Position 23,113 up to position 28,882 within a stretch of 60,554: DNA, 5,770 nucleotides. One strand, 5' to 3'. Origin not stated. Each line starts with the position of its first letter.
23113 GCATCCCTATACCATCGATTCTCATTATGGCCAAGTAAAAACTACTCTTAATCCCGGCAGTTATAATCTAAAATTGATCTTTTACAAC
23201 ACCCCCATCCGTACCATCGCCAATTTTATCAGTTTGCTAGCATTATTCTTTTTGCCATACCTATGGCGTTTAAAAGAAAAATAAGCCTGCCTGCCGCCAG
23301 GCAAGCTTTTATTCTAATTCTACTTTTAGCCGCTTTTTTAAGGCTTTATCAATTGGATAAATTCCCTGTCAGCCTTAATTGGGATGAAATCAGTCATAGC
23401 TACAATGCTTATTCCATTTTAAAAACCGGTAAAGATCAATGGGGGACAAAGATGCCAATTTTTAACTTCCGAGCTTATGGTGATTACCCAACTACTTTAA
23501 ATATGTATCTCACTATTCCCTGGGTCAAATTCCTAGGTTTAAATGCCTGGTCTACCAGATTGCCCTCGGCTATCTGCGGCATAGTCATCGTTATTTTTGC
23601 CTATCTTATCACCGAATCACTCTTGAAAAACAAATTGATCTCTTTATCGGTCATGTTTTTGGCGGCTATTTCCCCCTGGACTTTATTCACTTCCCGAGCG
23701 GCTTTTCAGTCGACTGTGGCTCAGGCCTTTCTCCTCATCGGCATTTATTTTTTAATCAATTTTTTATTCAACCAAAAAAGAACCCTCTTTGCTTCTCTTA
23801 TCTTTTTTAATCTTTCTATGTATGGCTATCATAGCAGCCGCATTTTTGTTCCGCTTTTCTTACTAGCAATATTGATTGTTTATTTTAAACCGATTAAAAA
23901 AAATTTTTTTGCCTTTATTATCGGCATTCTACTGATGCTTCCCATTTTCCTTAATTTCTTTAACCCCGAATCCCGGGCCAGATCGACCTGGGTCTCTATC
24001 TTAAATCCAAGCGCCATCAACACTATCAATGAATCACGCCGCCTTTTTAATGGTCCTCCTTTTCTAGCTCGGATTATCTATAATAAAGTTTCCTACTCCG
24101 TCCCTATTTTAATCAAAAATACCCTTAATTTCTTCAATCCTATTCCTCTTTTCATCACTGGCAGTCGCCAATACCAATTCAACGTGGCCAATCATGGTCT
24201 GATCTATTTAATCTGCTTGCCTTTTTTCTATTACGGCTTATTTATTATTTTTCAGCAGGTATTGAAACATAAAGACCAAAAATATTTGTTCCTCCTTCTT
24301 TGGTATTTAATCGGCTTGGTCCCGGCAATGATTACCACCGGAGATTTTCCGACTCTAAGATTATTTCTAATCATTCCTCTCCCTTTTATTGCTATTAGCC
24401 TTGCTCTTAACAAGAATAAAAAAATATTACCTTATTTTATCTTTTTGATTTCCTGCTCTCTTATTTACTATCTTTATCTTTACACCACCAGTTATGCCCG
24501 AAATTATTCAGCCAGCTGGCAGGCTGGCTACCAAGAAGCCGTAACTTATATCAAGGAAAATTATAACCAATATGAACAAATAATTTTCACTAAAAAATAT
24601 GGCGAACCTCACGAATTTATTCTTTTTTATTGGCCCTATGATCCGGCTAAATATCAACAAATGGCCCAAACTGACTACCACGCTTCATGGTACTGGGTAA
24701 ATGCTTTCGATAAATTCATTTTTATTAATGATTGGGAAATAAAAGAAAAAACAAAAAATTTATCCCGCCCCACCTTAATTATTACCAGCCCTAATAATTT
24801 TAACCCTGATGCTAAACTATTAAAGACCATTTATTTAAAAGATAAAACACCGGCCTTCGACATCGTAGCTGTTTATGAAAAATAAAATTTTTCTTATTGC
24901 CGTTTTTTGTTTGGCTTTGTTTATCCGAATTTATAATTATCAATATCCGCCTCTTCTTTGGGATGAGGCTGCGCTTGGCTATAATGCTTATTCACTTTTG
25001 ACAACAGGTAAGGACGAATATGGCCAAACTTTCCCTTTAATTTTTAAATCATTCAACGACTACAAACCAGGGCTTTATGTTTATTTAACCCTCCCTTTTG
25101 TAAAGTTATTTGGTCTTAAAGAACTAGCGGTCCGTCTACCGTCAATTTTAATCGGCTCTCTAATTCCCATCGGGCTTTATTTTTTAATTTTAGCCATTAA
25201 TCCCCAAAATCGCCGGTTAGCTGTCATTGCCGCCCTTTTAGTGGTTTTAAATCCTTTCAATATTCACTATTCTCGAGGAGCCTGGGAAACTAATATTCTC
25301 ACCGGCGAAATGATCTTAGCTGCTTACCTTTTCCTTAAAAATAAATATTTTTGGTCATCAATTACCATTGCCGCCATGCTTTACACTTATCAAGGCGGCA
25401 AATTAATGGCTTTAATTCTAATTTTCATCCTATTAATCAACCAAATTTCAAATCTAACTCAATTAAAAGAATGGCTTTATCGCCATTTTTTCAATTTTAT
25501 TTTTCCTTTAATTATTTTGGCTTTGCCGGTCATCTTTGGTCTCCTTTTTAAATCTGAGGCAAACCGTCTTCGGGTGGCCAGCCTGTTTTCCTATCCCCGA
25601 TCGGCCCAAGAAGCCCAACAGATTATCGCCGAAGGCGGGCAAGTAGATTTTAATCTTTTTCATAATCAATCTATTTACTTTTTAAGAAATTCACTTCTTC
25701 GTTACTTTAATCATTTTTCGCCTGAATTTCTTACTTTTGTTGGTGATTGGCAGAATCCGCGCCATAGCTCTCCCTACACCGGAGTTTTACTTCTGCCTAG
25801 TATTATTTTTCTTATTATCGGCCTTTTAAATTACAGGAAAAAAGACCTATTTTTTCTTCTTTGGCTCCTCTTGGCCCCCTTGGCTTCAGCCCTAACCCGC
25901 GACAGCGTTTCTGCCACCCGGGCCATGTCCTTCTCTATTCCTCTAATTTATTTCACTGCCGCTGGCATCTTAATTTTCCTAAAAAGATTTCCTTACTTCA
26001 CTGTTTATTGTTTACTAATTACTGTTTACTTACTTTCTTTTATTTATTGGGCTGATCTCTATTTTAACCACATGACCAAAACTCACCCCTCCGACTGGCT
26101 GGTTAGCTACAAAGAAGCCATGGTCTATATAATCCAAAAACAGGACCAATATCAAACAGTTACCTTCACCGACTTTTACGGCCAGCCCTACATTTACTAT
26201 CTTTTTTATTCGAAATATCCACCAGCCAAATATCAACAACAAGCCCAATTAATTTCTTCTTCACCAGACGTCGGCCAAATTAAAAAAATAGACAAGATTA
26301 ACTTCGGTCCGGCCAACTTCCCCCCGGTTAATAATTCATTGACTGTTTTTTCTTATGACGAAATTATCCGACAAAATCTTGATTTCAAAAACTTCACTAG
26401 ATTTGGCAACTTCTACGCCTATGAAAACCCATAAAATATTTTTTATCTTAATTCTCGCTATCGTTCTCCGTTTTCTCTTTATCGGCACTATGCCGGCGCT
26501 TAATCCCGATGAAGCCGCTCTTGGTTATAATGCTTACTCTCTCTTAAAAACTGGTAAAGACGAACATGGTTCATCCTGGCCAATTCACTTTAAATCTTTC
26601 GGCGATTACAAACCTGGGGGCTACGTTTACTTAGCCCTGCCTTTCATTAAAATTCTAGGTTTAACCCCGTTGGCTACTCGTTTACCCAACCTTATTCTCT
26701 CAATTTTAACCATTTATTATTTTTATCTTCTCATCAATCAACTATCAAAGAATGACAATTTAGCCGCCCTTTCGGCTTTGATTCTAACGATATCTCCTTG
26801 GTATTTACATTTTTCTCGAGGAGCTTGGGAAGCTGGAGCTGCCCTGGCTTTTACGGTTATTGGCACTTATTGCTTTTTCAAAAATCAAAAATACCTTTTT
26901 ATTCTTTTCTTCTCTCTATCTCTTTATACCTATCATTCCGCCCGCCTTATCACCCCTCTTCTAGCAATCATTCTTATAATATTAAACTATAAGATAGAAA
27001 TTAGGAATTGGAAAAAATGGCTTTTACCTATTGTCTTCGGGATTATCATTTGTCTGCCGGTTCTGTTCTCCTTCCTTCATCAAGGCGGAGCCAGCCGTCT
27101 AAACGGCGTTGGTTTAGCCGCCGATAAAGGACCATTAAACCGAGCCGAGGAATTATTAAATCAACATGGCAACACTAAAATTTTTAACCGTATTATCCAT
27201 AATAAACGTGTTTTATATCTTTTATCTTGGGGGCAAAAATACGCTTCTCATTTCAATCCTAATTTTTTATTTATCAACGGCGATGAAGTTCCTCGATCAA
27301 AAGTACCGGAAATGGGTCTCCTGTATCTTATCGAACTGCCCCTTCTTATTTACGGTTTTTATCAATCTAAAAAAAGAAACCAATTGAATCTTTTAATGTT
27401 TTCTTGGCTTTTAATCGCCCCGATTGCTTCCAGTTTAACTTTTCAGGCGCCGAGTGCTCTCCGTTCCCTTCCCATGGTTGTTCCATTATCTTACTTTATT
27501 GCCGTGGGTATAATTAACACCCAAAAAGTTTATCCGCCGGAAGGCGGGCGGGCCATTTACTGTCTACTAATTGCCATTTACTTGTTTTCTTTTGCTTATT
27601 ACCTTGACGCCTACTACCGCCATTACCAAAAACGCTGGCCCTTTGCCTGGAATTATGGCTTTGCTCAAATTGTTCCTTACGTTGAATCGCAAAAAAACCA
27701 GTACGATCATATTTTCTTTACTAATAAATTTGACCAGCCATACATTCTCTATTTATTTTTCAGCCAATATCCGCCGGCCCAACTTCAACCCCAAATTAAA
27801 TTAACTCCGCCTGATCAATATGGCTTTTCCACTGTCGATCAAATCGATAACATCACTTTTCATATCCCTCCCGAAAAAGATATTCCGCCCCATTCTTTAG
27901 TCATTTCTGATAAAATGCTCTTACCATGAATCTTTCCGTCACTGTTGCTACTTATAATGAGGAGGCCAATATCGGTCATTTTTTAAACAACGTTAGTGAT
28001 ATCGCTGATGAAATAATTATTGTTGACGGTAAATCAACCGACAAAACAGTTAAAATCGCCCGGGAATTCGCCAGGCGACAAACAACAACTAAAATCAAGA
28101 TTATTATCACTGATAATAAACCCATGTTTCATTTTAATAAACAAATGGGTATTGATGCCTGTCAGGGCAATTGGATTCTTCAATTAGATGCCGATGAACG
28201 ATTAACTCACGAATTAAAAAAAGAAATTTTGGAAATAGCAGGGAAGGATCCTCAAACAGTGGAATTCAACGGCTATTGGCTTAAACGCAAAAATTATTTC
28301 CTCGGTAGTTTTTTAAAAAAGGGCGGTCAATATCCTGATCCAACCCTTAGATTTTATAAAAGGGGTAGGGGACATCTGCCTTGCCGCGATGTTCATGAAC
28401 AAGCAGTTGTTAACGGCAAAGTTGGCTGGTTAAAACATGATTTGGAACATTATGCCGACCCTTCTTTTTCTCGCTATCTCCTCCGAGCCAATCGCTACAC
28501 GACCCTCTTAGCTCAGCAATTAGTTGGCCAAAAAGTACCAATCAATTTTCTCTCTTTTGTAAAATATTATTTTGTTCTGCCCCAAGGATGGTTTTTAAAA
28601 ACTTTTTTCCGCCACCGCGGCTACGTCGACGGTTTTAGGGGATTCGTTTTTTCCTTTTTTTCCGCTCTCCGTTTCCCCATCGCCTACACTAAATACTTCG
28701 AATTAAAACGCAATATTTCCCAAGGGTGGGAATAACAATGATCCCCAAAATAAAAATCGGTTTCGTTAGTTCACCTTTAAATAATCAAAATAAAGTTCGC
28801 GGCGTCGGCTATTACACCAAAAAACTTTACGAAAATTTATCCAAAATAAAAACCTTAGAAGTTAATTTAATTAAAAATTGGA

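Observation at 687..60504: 60-kb glycosylation super-locus dominated by GT-C membrane transferases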

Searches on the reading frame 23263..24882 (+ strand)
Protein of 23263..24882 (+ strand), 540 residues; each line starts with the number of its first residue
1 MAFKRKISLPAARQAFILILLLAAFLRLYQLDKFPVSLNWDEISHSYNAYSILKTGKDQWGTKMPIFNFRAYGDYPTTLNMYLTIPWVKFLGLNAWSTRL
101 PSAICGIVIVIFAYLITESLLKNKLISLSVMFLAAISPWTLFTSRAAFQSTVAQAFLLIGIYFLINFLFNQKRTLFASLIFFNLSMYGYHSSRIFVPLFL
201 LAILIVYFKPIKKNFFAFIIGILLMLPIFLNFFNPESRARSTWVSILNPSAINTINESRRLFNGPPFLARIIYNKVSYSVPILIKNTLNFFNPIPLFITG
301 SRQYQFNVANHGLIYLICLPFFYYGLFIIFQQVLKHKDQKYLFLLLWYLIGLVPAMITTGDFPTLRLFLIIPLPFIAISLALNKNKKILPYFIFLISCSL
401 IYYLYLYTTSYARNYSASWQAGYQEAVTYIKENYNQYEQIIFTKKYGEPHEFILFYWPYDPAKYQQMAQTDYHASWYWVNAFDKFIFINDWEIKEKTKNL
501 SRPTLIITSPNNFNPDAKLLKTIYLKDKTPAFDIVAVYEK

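Call 4: search_protein_families(library=pfam, proteins=[window:23263-24882:+], max_evalue=0.01)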
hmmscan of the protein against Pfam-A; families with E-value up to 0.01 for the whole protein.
window:23263-24882:+ (540 aa): 2 families
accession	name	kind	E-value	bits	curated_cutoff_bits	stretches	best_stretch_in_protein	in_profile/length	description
PF13231.12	PMT_2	-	1.5e-07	32.2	26.1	1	88-230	14-155/160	Dolichyl-phosphate-mannose-protein mannosyltransferase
PF02366.24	PMT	-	0.00064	19.8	22.7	1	19-211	3-205/245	Dolichyl-phosphate-mannose-protein mannosyltransferase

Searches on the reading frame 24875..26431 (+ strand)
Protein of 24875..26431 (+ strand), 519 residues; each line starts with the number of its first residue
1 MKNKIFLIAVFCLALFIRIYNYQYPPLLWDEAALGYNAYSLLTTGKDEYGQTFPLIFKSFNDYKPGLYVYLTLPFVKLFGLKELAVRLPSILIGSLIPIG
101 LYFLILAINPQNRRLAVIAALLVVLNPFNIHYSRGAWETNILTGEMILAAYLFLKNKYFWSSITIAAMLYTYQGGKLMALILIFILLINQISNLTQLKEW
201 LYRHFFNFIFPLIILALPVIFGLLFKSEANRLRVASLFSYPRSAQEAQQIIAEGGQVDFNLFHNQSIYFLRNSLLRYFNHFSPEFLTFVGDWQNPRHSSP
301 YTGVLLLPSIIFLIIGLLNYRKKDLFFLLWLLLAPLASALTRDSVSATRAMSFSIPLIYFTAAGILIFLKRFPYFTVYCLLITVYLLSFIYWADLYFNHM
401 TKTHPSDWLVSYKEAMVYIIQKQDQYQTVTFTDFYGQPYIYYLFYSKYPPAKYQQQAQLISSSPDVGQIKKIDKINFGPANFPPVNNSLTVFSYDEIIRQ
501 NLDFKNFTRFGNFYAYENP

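Call 5: search_protein_families(library=pfam, proteins=[window:24875-26431:+], max_evalue=0.01)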
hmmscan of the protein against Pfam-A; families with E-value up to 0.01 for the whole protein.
window:24875-26431:+ (519 aa): 1 family
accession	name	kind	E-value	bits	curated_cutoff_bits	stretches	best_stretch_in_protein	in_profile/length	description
PF13231.12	PMT_2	-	2.5e-05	25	26.1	1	65-203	3-145/160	Dolichyl-phosphate-mannose-protein mannosyltransferase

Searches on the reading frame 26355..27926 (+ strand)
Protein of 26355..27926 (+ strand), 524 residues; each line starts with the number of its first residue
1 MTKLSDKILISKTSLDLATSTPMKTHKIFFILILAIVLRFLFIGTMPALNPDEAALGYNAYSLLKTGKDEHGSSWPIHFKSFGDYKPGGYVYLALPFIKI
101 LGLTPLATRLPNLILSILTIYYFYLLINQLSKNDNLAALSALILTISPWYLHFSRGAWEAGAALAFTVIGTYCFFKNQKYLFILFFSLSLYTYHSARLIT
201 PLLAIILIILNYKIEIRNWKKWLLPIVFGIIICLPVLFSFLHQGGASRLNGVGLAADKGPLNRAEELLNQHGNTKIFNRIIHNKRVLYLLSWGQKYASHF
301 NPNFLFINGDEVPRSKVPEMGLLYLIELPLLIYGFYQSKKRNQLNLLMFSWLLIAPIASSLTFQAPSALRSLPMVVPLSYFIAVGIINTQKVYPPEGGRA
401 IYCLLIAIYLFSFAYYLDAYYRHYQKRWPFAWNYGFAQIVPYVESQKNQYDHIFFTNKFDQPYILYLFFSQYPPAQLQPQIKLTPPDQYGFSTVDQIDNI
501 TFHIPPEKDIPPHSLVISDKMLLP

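Call 5: search_protein_families(library=pfam, proteins=[window:26355-27926:+], max_evalue=0.01)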
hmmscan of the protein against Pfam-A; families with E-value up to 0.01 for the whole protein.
window:26355-27926:+ (524 aa): 3 families
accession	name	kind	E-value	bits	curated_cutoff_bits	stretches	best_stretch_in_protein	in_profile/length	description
PF14897.12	EpsG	-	5.3e-06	26.2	30.1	1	112-241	68-185/326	EpsG family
PF13231.12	PMT_2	-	4.4e-05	24.2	26.1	1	90-237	6-158/160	Dolichyl-phosphate-mannose-protein mannosyltransferase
PF02366.24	PMT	-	8.3e-05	22.7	22.7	1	32-178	4-155/245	Dolichyl-phosphate-mannose-protein mannosyltransferase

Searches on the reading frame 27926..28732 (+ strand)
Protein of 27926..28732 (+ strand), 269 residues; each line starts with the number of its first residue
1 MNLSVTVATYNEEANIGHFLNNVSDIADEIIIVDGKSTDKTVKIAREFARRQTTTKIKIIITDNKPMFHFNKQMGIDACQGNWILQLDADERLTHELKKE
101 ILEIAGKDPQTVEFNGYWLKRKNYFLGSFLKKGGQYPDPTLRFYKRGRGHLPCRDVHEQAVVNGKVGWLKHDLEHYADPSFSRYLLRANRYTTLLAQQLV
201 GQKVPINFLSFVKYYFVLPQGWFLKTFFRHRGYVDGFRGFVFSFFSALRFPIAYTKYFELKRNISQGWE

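Call 5: search_protein_families(library=pfam, proteins=[window:27926-28732:+], max_evalue=0.01)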
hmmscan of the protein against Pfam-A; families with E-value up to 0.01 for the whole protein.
window:27926-28732:+ (269 aa): 3 families
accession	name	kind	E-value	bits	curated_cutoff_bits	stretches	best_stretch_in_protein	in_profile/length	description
PF00535.33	Glycos_transf_2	-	1.5e-18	67.7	23.3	1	4-112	1-110/168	Glycosyl transferase family 2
PF13704.12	Glyco_tranf_2_4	-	7.5e-07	30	27.5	1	11-94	2-85/98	Glycosyl transferase family 2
PF13641.12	Glyco_tranf_2_3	-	0.00024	21.6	27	1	3-115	3-122/230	Glycosyltransferase like family 2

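Call 45: search_protein_families(library=ncbifam, proteins=[window:27926-28732:+], max_evalue=0.00001)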
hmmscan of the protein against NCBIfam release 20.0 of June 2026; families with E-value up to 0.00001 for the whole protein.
window:27926-28732:+ (269 aa): 7 families
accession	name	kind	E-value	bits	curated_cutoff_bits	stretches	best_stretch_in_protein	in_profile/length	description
TIGR04283.1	glyco_like_mftF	equivalog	9.9e-13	48.2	182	1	3-111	1-104/221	TIGR04283 family arsenosugar biosynthesis glycosyltransferase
NF007482.0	PRK10073.1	equivalog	4.4e-12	45.6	423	1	2-121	7-127/334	glycosyltransferase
TIGR04195.1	S_glycosyl_SunS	equivalog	2.1e-10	40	350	1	6-104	62-154/421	SunS family peptide S-glycosyltransferase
NF038302.1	EPS_HpsE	equivalog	8.5e-10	38.1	300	1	1-112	1-118/307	hormogonium polysaccharide biosynthesis glycosyltransferase HpsE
NF050050.1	ProtGlycPglI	equivalog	1e-07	31.6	500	1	2-103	3-106/306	GalNAc(5)-diNAcBac-PP-undecaprenol beta-1,3-glucosyltransferase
NF047683.1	TeichurnBiosyTuaG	equivalog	4.4e-07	29.8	400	1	3-122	8-128/252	teichuronic acid biosynthesis protein TuaG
NF045692.1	OglycostaseCruG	equivalog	8.5e-06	24.9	600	0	3-106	43-153/386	2'-O-glycosyltransferase CruG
